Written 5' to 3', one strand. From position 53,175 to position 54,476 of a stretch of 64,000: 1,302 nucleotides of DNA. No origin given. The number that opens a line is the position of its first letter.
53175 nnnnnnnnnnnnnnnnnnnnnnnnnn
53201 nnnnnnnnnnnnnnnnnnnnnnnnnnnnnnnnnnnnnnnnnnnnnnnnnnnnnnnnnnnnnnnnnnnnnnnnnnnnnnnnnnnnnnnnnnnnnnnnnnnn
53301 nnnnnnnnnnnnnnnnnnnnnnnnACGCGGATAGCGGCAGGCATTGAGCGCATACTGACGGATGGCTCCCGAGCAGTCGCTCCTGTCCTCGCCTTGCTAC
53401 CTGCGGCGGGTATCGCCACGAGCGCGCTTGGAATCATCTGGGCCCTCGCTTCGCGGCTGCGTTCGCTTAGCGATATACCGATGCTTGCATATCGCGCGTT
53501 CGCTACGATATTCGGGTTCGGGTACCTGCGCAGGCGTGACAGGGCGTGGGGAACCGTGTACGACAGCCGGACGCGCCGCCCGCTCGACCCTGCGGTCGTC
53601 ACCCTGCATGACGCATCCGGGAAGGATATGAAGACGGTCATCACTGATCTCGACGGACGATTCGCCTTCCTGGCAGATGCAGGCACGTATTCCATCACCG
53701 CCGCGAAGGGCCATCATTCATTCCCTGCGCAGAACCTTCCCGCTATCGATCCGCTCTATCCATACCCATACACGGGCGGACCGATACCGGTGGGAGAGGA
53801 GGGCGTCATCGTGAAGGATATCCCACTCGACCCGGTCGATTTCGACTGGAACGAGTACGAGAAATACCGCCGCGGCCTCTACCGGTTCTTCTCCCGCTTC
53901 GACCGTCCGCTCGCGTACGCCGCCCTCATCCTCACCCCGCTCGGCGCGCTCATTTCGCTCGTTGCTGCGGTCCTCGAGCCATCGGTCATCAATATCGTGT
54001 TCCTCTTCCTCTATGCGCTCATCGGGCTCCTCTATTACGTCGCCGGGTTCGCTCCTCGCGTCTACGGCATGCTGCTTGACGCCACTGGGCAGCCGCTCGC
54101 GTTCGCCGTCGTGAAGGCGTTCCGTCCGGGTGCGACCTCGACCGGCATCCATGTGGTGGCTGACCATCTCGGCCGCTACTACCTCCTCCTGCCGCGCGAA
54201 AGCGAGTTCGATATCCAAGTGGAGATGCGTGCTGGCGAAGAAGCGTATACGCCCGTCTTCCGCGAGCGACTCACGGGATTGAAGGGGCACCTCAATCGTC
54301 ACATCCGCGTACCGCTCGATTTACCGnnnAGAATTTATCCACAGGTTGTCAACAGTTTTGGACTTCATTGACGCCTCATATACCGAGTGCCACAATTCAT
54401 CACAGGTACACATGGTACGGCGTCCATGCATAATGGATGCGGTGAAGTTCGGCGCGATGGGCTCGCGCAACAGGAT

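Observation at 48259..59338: Eleven-kb cluster of giant secreted proteins built from GLUG, CarboxypepD_reg, Fn3, PG-binding, CAP and DUF192 modules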

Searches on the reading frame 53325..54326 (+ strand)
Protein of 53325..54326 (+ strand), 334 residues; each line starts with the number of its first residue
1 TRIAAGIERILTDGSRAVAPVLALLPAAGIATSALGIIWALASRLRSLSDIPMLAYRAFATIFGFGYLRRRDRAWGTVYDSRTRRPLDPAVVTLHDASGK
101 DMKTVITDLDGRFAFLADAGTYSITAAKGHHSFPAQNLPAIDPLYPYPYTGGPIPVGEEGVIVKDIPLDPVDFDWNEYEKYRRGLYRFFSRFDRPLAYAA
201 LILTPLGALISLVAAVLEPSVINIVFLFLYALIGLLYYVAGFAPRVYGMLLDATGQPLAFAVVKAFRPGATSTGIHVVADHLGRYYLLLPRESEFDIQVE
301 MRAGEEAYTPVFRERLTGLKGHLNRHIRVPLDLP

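Call 36: search_protein_representatives(protein=window:53325-54326:+)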
Query: 334 residues. Proteins with E-value up to 0.001 (for the whole library): 3446; up to 1e-10: 2306; up to 1e-30: 630. The best 150 are listed.
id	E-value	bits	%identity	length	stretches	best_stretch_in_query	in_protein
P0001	1.1e-216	734.5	100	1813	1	1-334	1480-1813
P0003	4.2e-138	476.2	69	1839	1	12-330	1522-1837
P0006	2.3e-135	467.2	68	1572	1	19-329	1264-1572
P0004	3.1e-132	457.0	63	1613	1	19-328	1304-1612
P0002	4.4e-130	449.9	66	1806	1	14-329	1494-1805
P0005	2.7e-120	417.7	59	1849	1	18-329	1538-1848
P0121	9.6e-101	353.4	55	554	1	18-327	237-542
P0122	7.2e-93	327.5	50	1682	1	22-329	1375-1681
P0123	1.2e-81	290.6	47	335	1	24-325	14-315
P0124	8.5e-81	287.8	48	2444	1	21-309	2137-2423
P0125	1.5e-60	221.3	39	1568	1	28-327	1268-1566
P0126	1.3e-56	208.4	37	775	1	23-326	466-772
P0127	1.3e-56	208.3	42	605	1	20-327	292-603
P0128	1.9e-56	207.8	39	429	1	4-326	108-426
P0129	8.5e-56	205.7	39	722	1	27-325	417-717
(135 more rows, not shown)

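Call 37: predict_structure(alignment_id=A3)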
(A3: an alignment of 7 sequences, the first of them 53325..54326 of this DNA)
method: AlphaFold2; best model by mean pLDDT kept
length: 334 residues; sequences in the alignment: 7
mean_pLDDT: 54.8   pTM: 0.32
mean pLDDT of the five models: 54.8, 52.8, 50.7, 48.0, 46.0
residues with pLDDT >= 90: 0; 70-90: 50; 50-70: 156; < 50: 128
segments of 3 or more residues with pLDDT < 50: 18-30, 57-73, 130-151, 170-196, 241-244, 301-326, 328-334
pLDDT, mean of each block of 10 residues (from residue 1): 51 48 46 52 53 51 34 55 60 75 65 69 64 42 42 64 58 44 39 46 69 78 77 62 53 61 65 59 59 56 36 41 44 36
secondary structure, 60 per line:
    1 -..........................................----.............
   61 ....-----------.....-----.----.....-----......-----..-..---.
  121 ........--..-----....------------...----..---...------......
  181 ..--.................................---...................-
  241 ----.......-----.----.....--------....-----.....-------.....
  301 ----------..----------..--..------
elements in order: H2-43 H48-64 E76-80 E91-95 E101-106 E120-128 H138-141 E154-156 E166-168 H175-182 H185-217 H221-239 E245-251 E262-266 E275-278 E284-288 E296-300

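Call 38: find_homologous_proteins(query=window:53325-54326:+, max_evalue=1e-10)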
Query window:53325-54326:+ (334 aa): 96 proteins with E <= 1e-10 among 8000 candidates.
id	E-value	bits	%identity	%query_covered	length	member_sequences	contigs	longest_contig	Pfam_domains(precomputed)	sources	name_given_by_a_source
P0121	3.0e-100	353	54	92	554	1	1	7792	PF13715.13,PF13620.13,PF17210.10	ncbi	-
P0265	3.3e-63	232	50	64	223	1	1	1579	-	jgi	jgi:hypothetical protein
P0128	6.0e-56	208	38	98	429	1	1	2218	PF13715.13,PF13620.13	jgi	jgi:hypothetical protein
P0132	9.6e-55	204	39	77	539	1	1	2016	PF13620.13,PF17210.10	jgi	-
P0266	9.4e-54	201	36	97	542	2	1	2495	PF13715.13,PF13620.13,PF17210.10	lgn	-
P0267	1.2e-53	200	39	93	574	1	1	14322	PF13715.13,PF13620.13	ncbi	-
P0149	2.6e-52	196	37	81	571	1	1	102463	PF13715.13,PF16403.12,PF13620.13,PF17210.10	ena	-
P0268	9.3e-52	194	34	89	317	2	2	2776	PF13620.13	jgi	-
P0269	1.1e-51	194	39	91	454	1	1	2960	PF13620.13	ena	-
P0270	1.5e-51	193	36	95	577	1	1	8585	PF13715.13,PF13620.13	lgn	-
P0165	2.4e-51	193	37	85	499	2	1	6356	PF13715.13,PF13620.13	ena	-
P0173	4.8e-51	192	36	87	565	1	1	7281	PF00963.25,PF13620.13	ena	-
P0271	5.1e-51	192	37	78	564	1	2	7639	PF13620.13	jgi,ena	-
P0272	6.7e-51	191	37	76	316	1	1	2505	PF13620.13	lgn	-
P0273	1.3e-50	190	36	96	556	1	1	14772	PF13620.13,PF00041.28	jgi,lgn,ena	-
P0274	2.9e-50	189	35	87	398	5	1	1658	PF13715.13,PF13620.13,PF17210.10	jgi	jgi:hypothetical protein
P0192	3.4e-50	189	36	86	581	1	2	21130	PF13620.13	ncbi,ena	-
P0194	3.8e-50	189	38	90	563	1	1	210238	PF13715.13,PF13620.13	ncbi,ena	-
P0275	5.2e-50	188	37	88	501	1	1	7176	PF13715.13,PF05887.17,PF13620.13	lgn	-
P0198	5.5e-50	188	37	93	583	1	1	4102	PF13715.13,PF13620.13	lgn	-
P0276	9.1e-50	188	38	84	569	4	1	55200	PF13620.13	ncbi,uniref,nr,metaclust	ncbi:hypothetical protein A2995_00135 [Candidatus Nomurabacteria bacterium RIFCSPLOWO2_01_FULL_33_24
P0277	9.9e-50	187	37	87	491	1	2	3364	PF13715.13,PF13620.13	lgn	-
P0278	1.1e-49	187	37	82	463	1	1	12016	PF13620.13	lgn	-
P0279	2.4e-49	186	36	96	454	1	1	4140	PF13620.13,PF17210.10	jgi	jgi:hypothetical protein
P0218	2.5e-49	186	38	85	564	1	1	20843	PF13715.13,PF13620.13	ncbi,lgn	-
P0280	3.3e-49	186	37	78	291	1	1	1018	PF13715.13,PF13620.13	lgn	-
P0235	8.5e-49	184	38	91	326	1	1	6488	PF13620.13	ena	-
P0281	9.7e-49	184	38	80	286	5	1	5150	PF13620.13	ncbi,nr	ncbi:hypothetical protein A3B93_00420 [Candidatus Nomurabacteria bacterium RIFCSPHIGHO2_02_FULL_42_2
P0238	1.3e-48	184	35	87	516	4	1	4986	PF13715.13,PF13620.13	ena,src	-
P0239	1.4e-48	184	38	84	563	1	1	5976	PF13620.13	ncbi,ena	-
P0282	1.4e-48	184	34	98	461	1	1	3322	PF13620.13,PF22904.4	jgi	-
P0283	3.6e-48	182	33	89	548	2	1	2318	PF13620.13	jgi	jgi:hypothetical protein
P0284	3.9e-48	182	32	99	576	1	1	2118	PF13620.13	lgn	-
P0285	4.9e-48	182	37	79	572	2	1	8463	PF13715.13,PF13620.13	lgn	-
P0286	7.5e-48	181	38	80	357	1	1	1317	PF23194.2,PF13620.13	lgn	-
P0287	7.8e-48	181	40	77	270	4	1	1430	PF13715.13,PF13620.13,PF17210.10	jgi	jgi:hypothetical protein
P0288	1.4e-47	180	35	89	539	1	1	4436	PF13715.13,PF13620.13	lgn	-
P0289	1.5e-47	180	36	73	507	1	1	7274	PF13620.13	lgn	-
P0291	3.0e-47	179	37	88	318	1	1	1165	PF13715.13,PF13620.13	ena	-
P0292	3.2e-47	179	36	87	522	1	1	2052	PF13715.13,PF13620.13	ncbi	-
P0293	4.6e-47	179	36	79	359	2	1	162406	PF13715.13,PF13620.13,PF22904.4,PF17210.10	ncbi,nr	ncbi:TPA: hypothetical protein DDZ75_01900 [Patescibacteria group bacterium]|nr:hypothetical protein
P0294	1.7e-46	177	36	89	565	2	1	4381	PF13620.13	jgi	jgi:hypothetical protein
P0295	1.7e-46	177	36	84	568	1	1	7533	PF13620.13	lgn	-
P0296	2.4e-46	176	36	85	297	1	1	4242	PF13620.13,PF17210.10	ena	-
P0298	5.2e-46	175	34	86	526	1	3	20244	PF13715.13,PF13620.13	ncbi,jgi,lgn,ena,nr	ncbi:MAG TPA: carboxypeptidase-like regulatory domain-containing protein [Candidatus Paceibacterota 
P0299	6.8e-46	175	30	99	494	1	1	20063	PF23194.2,PF13620.13,PF22904.4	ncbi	-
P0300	7.4e-46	175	36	85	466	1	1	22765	PF13620.13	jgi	jgi:hypothetical protein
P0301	1.0e-45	174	34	93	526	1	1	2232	PF13620.13,PF00041.28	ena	-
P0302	1.1e-45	174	36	85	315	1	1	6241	PF13620.13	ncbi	-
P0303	2.1e-45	173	35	91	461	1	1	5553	PF13620.13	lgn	-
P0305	2.6e-45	173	35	87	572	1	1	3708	PF07210.19,PF13620.13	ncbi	-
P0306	3.1e-45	173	34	86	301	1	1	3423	PF13715.13,PF13620.13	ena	-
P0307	3.5e-45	172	37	84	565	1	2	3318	PF13620.13,PF00041.28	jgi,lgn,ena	-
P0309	8.5e-45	171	37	78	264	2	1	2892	PF13620.13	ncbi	-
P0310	1.2e-44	171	33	92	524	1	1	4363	PF13620.13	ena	-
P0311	1.6e-44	170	32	93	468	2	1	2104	PF13620.13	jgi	jgi:hypothetical protein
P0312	1.7e-44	170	32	93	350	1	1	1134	PF13715.13,PF13620.13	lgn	-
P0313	2.4e-44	170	36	80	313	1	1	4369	PF13715.13,PF13620.13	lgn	-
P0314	3.0e-44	169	35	83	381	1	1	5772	PF13715.13,PF13620.13,PF17210.10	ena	-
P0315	3.2e-44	169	37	78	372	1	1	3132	PF13620.13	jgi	-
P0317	6.7e-44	168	36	83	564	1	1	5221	PF13620.13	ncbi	-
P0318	1.2e-43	167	37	79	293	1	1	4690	PF13715.13,PF13620.13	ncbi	-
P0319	2.7e-43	166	36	90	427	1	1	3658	PF13715.13,PF13620.13,PF22904.4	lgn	-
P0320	5.4e-43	165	34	86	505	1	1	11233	PF13715.13,PF23194.2,PF07210.19,PF13620.13,PF17210.10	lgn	-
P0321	2.0e-42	163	35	92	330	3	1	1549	PF13620.13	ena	-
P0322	2.1e-42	163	34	95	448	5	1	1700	PF13620.13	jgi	jgi:hypothetical protein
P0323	2.7e-42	163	33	88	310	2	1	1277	PF13715.13,PF13620.13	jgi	jgi:hypothetical protein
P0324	5.1e-42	162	34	76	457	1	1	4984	PF13715.13,PF13620.13,PF22904.4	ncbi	-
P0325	2.0e-41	160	33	83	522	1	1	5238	PF13715.13,PF13620.13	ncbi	-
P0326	2.9e-41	160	35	75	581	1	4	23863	PF13715.13,PF13620.13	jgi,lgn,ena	-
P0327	3.4e-41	159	36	93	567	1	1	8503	PF07210.19,PF13620.13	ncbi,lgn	-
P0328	4.9e-41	159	33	98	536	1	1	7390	PF13715.13,PF13620.13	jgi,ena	-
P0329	8.2e-41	158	35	90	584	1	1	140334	PF13620.13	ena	-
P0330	1.6e-40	157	37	76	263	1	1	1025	PF13715.13,PF13620.13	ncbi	ncbi:MAG: hypothetical protein AABY11_01585, partial [archaeon]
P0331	2.1e-40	157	32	93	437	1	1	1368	PF13715.13,PF13620.13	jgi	jgi:hypothetical protein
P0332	2.8e-40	156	35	74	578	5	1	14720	PF13620.13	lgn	-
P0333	1.2e-39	154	36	78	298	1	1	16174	PF13620.13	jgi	jgi:hypothetical protein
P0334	1.5e-39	154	30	98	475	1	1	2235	PF13205.13,PF13620.13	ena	-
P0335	1.7e-39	154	33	81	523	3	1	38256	PF13715.13,PF13620.13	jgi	-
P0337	5.1e-39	152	35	82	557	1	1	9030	PF13715.13,PF13620.13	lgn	-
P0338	7.4e-39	152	35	78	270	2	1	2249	PF13620.13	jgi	jgi:hypothetical protein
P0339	2.7e-37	147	33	93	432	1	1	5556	PF07210.19,PF13620.13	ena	-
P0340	1.9e-36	144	31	93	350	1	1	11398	PF13715.13,PF13620.13,PF17210.10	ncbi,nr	ncbi:MAG: carboxypeptidase-like regulatory domain-containing protein [bacterium]|nr:carboxypeptidase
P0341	4.6e-36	142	30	93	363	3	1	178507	PF13620.13,PF17210.10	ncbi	-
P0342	9.0e-27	112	47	35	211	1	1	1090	PF13620.13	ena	-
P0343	1.6e-21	95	35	46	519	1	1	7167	PF13715.13,PF07963.18,PF11974.15,PF13620.13,PF22904.4,PF17210.10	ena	-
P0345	3.2e-18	84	26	90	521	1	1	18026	PF22902.3,PF13620.13,PF17210.10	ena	-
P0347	7.3e-15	73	54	25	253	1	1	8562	PF13620.13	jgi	jgi:hypothetical protein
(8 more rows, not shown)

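Call 45: find_related_loci(query=A4, collection=genome_contigs, flank=6000)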
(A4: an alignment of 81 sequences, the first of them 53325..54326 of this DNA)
Query A4 (334 aa) in genome_contigs; peptide patterns used: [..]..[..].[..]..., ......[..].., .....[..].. (x = any residue, [..] = any of these).
599 stretches matched a pattern (row limit reached: there are more); 468 encode a relative of the query (tblastn E <= 1e-3); the best 80 are kept; 80 distinct loci.
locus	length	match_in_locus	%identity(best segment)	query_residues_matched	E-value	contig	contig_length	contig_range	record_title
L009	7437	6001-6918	54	21-327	5e-103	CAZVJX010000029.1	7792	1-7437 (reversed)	MAG TPA_asm: uncultured Candidatus Saccharibacteria bacterium isolate SRP193066_co1_81 genome assembly, contig: NODE_817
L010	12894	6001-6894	39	33-329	3e-64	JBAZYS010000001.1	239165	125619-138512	MAG: Candidatus Paceibacterota bacterium isolate SO_2017_GW1_86 NODE_406_length_239165_cov_3.120261_OW334_2017, whole ge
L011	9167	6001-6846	41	47-324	2e-61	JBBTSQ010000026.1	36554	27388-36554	MAG: Patescibacteria group bacterium isolate H41-bin135_1 H41_bin135_1_000000000026, whole genome shotgun sequence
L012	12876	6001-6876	38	37-326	8e-61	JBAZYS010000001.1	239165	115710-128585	MAG: Candidatus Paceibacterota bacterium isolate SO_2017_GW1_86 NODE_406_length_239165_cov_3.120261_OW334_2017, whole ge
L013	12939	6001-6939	38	21-329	5e-61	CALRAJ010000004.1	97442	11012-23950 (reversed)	MAG: Candidatus Taylorbacteria bacterium isolate CH-Oct18-75 genome assembly, contig: CH-Oct18-C144, whole genome shotgu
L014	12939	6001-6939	38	21-329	1e-60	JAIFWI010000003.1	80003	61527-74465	MAG: Candidatus Parcubacteria bacterium isolate viral-cat_42_20 PAFVLPS_2018_scaffold_1585, whole genome shotgun sequenc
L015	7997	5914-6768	40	47-329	4e-60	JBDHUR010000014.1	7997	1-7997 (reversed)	MAG: Candidatus Paceibacteria bacterium isolate AS-MESO-3CA.210 NODE_38262_length_7997_cov_5.097727, whole genome shotgu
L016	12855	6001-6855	39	47-329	3e-59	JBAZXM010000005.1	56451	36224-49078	MAG: Candidatus Paceibacterota bacterium isolate SO_2017_GW1_56 NODE_2971_length_56451_cov_1.296481_OW334_2017, whole ge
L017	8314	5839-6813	36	5-329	3e-59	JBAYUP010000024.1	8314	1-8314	MAG: Candidatus Paceibacterota bacterium isolate SO_2016_LW3_38 scaffold13108_LW162_2016, whole genome shotgun sequence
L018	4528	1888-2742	38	47-329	7e-59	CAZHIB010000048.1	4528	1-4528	MAG TPA_asm: uncultured Candidatus Saccharibacteria bacterium isolate binchicken_co269_246 genome assembly, contig: NODE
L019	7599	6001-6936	37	21-329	8e-59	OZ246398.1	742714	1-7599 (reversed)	MAG: uncultured Candidatus Saccharibacteria bacterium isolate SRP292972_co1_38 genome assembly, chromosome: 1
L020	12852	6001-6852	38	47-329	3e-58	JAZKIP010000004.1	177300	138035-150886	MAG: Patescibacteria group bacterium isolate ADI_DC_SW_02_SPN_11032020-bin045 DCSW02SPN_B045_0_000000000004, whole genom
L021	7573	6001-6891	37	28-329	3e-58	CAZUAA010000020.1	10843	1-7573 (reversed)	MAG TPA_asm: uncultured Candidatus Saccharibacteria bacterium isolate SRP285395_co2_291 genome assembly, contig: NODE_94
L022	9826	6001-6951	35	14-329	2e-58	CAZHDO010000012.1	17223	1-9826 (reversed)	MAG TPA_asm: uncultured Candidatus Saccharibacteria bacterium isolate SRP284006_co1_584 genome assembly, contig: NODE_56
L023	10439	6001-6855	40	47-329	3e-58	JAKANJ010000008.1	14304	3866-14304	MAG: bacterium isolate WY5.bin66 NODE_7064_length_14304_cov_2.102490, whole genome shotgun sequence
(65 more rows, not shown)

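Call 57: predict_structure(alignment_id=A4)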
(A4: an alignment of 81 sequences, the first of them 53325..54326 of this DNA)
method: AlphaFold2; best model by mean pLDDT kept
length: 334 residues; sequences in the alignment: 81
mean_pLDDT: 82.8   pTM: 0.56
mean pLDDT of the five models: 82.8, 82.7, 80.9, 78.7, 76.7
residues with pLDDT >= 90: 150; 70-90: 118; 50-70: 56; < 50: 10
segments of 3 or more residues with pLDDT < 50: 64-71
pLDDT, mean of each block of 10 residues (from residue 1): 62 58 67 73 79 72 50 77 86 97 91 93 95 87 85 91 93 73 60 78 93 97 95 86 78 94 92 83 90 91 87 93 93 67
secondary structure, 60 per line:
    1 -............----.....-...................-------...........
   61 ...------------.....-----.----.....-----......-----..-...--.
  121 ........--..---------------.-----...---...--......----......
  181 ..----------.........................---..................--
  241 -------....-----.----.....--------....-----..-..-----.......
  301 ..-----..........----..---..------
elements in order: H2-13 H18-22 H24-42 H50-63 E76-80 E91-95 E101-106 E115-117 E120-128 E154-156 E160-162 E165-170 H175-182 H193-217 H221-238 E248-251 E262-266 E275-278 E294-302 E308-317
